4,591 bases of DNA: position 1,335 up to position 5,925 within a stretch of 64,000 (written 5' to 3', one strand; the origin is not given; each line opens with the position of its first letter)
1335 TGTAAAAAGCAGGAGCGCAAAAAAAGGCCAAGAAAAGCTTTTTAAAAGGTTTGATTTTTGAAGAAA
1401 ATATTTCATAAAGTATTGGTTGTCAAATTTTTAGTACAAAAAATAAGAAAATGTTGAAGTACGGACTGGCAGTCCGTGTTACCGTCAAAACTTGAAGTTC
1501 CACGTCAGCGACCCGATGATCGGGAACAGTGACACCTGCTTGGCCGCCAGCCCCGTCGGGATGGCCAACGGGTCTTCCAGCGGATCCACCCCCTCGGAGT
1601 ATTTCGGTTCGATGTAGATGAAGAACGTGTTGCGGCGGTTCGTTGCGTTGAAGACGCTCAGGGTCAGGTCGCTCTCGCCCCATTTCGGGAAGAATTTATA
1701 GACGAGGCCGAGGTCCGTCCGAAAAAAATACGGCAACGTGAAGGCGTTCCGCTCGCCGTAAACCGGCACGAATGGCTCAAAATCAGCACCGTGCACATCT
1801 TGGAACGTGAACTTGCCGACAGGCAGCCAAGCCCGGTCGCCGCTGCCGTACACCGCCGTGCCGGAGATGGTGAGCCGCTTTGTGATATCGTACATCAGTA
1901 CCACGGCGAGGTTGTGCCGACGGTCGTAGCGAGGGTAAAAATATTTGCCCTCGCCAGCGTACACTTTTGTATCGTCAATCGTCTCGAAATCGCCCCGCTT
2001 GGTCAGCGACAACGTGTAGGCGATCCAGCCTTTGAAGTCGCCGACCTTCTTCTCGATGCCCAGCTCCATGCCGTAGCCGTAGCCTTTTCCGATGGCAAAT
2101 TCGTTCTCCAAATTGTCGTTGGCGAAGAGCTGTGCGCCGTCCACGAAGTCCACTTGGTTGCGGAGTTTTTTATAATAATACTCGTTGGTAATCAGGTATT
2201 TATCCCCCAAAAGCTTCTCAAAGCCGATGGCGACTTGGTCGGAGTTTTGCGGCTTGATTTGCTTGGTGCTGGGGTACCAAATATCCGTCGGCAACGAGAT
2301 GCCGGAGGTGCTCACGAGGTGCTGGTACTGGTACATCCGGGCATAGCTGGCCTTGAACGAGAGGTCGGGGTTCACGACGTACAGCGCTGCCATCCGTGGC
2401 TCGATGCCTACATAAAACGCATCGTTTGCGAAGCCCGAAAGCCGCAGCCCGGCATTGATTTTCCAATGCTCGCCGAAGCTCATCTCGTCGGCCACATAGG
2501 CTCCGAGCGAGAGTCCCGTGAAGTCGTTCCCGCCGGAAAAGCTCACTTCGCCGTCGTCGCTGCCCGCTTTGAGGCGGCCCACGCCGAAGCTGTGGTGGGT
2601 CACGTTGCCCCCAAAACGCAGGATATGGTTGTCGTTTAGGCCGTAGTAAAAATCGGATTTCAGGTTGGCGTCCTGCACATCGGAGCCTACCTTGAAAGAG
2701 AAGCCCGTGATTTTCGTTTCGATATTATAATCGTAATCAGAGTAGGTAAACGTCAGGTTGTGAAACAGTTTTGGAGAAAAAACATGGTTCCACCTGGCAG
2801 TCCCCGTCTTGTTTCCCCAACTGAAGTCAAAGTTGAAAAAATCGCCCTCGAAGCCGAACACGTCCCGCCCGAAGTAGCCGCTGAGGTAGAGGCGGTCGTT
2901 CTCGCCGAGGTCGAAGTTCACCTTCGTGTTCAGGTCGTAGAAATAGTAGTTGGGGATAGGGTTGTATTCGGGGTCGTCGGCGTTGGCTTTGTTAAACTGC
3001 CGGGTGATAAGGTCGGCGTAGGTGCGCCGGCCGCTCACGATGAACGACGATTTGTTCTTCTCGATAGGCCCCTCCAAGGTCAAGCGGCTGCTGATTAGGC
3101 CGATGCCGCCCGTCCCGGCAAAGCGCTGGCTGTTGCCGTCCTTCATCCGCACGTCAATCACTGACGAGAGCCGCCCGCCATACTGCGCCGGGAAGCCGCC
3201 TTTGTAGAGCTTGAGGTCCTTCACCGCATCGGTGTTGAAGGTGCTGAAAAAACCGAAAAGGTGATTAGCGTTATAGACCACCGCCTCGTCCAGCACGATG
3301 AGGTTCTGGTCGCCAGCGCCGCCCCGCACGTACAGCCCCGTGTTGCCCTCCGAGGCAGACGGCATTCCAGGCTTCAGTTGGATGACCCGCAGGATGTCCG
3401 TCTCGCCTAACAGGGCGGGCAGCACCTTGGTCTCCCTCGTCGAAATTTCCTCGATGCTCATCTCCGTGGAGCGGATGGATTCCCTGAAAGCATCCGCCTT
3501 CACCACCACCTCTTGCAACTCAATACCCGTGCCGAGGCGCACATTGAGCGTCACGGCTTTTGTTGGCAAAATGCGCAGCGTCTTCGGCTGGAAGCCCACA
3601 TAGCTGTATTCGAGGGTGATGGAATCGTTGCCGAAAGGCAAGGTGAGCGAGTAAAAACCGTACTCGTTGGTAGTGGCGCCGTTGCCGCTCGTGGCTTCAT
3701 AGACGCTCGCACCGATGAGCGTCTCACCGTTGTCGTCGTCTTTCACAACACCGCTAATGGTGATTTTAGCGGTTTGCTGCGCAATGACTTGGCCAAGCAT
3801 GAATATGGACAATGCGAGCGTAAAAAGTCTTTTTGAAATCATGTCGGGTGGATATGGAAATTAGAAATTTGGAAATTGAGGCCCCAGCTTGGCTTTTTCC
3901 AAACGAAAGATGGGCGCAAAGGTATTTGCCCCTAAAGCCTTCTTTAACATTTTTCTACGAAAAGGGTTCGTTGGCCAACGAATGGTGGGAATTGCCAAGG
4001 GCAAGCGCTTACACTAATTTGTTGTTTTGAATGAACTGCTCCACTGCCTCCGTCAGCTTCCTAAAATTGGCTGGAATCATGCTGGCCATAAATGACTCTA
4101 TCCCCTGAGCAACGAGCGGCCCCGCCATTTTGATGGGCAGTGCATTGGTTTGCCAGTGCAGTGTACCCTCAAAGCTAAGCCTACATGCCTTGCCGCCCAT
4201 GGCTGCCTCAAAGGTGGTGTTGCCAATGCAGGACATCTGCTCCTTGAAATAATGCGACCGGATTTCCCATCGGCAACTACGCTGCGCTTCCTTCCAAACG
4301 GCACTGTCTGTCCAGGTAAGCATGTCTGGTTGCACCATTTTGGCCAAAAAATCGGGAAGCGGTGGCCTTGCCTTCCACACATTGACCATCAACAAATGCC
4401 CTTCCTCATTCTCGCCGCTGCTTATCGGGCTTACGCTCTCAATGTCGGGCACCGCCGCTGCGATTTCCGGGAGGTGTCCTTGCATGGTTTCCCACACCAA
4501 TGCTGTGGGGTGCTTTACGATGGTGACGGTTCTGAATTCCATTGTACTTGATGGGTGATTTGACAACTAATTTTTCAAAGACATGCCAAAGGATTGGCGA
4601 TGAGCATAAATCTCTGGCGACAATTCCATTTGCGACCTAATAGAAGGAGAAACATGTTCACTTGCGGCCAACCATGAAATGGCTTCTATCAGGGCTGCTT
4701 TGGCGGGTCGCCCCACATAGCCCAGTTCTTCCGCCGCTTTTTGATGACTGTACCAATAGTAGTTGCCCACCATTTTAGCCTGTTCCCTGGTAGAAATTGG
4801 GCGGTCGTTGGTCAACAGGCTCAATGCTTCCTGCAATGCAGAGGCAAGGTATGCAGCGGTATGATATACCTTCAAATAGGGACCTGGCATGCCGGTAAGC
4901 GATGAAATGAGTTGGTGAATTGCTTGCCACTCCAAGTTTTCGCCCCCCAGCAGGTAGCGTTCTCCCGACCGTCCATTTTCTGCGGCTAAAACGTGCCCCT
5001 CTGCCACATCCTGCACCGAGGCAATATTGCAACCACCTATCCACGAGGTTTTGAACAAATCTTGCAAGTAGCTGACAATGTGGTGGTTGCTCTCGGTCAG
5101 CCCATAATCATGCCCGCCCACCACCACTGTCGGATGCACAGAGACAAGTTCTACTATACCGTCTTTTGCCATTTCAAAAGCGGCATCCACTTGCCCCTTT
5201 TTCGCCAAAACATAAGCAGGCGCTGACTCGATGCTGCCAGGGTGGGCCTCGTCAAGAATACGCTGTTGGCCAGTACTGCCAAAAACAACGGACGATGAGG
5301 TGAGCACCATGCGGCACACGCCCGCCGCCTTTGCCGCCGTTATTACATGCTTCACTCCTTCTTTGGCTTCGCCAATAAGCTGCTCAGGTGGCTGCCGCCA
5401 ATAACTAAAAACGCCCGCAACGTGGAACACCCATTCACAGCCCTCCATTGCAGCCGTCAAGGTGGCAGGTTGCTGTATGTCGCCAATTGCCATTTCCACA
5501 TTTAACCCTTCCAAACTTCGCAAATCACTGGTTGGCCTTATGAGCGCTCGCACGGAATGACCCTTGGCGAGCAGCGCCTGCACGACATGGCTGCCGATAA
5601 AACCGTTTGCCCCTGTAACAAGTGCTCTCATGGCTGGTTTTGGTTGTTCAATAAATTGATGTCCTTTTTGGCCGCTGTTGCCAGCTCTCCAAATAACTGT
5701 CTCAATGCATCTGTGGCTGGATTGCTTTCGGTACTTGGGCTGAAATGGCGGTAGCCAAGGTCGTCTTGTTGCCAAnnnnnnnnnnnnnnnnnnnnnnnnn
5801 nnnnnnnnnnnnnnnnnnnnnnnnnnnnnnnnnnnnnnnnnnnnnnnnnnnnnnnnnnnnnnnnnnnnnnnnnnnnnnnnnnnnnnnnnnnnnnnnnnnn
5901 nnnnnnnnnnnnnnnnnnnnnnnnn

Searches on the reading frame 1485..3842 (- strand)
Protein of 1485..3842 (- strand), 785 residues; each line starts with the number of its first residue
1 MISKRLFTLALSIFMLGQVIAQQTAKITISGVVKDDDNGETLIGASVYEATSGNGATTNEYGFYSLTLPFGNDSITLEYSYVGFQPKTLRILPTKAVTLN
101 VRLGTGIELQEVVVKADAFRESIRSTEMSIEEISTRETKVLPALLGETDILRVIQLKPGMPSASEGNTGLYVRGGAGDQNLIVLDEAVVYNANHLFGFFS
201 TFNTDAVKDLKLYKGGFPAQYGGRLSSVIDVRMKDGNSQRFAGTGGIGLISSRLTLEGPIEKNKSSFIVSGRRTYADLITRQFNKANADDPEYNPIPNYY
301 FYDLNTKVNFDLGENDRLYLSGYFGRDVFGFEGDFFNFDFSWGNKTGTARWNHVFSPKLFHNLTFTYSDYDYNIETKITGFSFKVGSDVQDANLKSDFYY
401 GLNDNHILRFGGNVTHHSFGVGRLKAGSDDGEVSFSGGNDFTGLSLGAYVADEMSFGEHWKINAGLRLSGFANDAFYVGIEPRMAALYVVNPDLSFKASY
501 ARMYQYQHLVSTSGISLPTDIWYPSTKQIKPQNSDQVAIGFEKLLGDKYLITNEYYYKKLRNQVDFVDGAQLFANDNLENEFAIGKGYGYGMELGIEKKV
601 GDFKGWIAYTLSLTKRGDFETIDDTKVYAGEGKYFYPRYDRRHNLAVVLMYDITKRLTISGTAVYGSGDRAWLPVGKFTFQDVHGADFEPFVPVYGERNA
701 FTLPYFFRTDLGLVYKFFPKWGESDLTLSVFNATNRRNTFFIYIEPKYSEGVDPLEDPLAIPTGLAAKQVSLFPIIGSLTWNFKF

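Call 8: search_protein_families(library=pfam, proteins=[window:1485-3842:-], max_evalue=0.01)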
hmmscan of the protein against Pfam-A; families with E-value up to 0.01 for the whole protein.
window:1485-3842:- (785 aa): 2 families
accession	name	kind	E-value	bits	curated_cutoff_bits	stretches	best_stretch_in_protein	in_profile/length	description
PF13715.12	CarbopepD_reg_2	-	1.1e-14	54.6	32.2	1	29-114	1-88/88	CarboxypepD_reg-like domain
PF07715.20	Plug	-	8.1e-06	26.7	23.9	1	146-224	21-102/107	TonB-dependent Receptor Plug Domain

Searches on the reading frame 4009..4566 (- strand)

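Call 8: search_protein_families(library=pfam, proteins=[window:4009-4566:-], max_evalue=0.01)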
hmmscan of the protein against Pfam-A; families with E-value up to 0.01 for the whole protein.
window:4009-4566:- (185 aa): 2 families
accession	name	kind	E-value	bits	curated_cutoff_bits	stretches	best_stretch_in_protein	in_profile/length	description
PF10698.15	DUF2505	-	0.00059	20.4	26.9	1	57-178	47-157/158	Protein of unknown function (DUF2505)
PF10604.15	Polyketide_cyc2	-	0.0041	17.9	27.4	1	13-176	6-142/142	Polyketide cyclase / dehydrase and lipid transport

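Call 63: search_protein_families(library=ncbifam, proteins=[window:4012-4566:-], max_evalue=0.001)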
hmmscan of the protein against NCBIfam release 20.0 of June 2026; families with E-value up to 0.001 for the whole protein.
window:4012-4566:- (185 aa): 0 families

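Call 85: search_protein_families(library=padloc, proteins=[window:4012-4566:-], max_evalue=0.01)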
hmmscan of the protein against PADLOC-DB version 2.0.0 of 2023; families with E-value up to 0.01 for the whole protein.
window:4012-4566:- (185 aa): 0 families

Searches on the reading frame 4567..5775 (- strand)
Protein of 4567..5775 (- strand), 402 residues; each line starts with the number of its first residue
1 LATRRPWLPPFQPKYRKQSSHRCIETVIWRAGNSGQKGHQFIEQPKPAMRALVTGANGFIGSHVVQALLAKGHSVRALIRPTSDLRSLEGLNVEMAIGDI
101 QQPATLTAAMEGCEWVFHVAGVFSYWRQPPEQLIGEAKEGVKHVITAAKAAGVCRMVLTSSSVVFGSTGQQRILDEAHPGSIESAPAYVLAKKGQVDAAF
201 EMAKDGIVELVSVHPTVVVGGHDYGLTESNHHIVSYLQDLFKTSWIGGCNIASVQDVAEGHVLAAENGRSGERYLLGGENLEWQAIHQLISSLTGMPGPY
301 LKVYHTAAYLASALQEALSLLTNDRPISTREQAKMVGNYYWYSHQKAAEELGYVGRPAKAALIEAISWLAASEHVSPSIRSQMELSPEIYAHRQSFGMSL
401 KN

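Call 8: search_protein_families(library=pfam, proteins=[window:4567-5775:-], max_evalue=0.01)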
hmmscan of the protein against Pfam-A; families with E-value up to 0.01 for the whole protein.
window:4567-5775:- (402 aa): 8 families
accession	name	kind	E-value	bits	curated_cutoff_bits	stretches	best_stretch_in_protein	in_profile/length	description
PF01370.27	Epimerase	-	1.5e-23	84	20.9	1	51-277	1-240/240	NAD dependent epimerase/dehydratase family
PF13460.12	NAD_binding_10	-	3.9e-20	72.9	27.2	1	55-167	1-104/184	NAD(P)H-binding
PF01073.25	3Beta_HSD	-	4.3e-18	65.8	22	1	52-267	1-231/280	3-beta hydroxysteroid dehydrogenase/isomerase family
PF05368.20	NmrA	-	3e-14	53.8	27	1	52-159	6-105/298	NmrA-like family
PF16363.11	GDP_Man_Dehyd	-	2.3e-13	50.8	27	1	52-180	1-147/332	GDP-mannose 4,6 dehydratase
PF07993.18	NAD_binding_4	-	3e-07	30.3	20.1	1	53-168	1-144/258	Male sterility protein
PF02719.21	Polysacc_synt_2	-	2.7e-05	23.9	20.2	1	52-161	2-128/293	Polysaccharide biosynthesis protein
PF04321.23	RmlD_sub_bind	-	6.3e-05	22.6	27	1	49-176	1-118/287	RmlD substrate binding domain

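Call 63: search_protein_families(library=ncbifam, proteins=[window:4570-5631:-], max_evalue=0.001)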
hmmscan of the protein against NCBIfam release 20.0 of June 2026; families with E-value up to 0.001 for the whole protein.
window:4570-5631:- (354 aa): 21 families
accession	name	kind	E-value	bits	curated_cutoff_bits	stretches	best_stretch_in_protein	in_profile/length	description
TIGR03466.1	HpnA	hypoth_equivalog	1.9e-81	273.5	367.65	1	1-326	1-326/327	hopanoid-associated sugar epimerase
NF052578.1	StrlDmthSdmBMthl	equivalog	6.3e-41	141.2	600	1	1-322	1-323/328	sterol demethylase protein SdmB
NF042423.1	oxyalk_red_Shew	equivalog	4.3e-25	88.5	580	1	2-306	10-319/331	2-alkyl-3-oxoalkanoate reductase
NF042422.1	oxyalk_red_OleD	equivalog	4.7e-22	78.8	580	1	1-308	1-314/329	2-alkyl-3-oxoalkanoate reductase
TIGR04180.1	EDH_00030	hypoth_equivalog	4.8e-22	78.4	475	1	4-137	2-144/297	NAD-dependent 4,6-dehydratase LegB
NF058621.1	DiazavRedAvaA7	equivalog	8.2e-13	48.7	400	1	1-147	1-146/304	3-diazoavenalumate denitrifying reductase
TIGR01179.1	galE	equivalog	2.2e-10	39.9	262.3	1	3-132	2-140/332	UDP-glucose 4-epimerase GalE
NF041293.1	G6PDh_Azf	equivalog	2.6e-09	36.9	400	1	3-119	5-121/252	NAD-dependent glucose-6-phosphate dehydrogenase Azf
NF043036.1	ErythonDh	equivalog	3.2e-09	36.4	325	1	1-129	1-141/321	D-erythronate dehydrogenase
NF004520.0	PRK05865.1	equivalog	3e-08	32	1509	1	1-172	1-130/854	sugar epimerase family protein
NF007956.0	PRK10675.1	subfamily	4.6e-08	32.6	394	1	1-125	1-136/338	UDP-glucose 4-epimerase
TIGR01777.1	yfcH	hypoth_equivalog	4e-07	29.9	207.35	1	4-130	2-128/292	TIGR01777 family oxidoreductase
TIGR02197.1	heptose_epim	equivalog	4.7e-07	29.3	274.6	1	4-123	2-124/316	ADP-glyceromanno-heptose 6-epimerase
NF050030.1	thlkprotThyD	equivalog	8.8e-07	28.4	400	1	1-131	1-140/305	thylakoid membrane protein ThyD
NF005539.0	PRK07201.1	equivalog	1.4e-06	27.3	549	1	1-113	1-124/657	SDR family oxidoreductase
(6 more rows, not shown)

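Call 85: search_protein_families(library=padloc, proteins=[window:4570-5631:-], max_evalue=0.01)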
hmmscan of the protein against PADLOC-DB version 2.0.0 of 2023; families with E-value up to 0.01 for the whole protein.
window:4570-5631:- (354 aa): 0 families
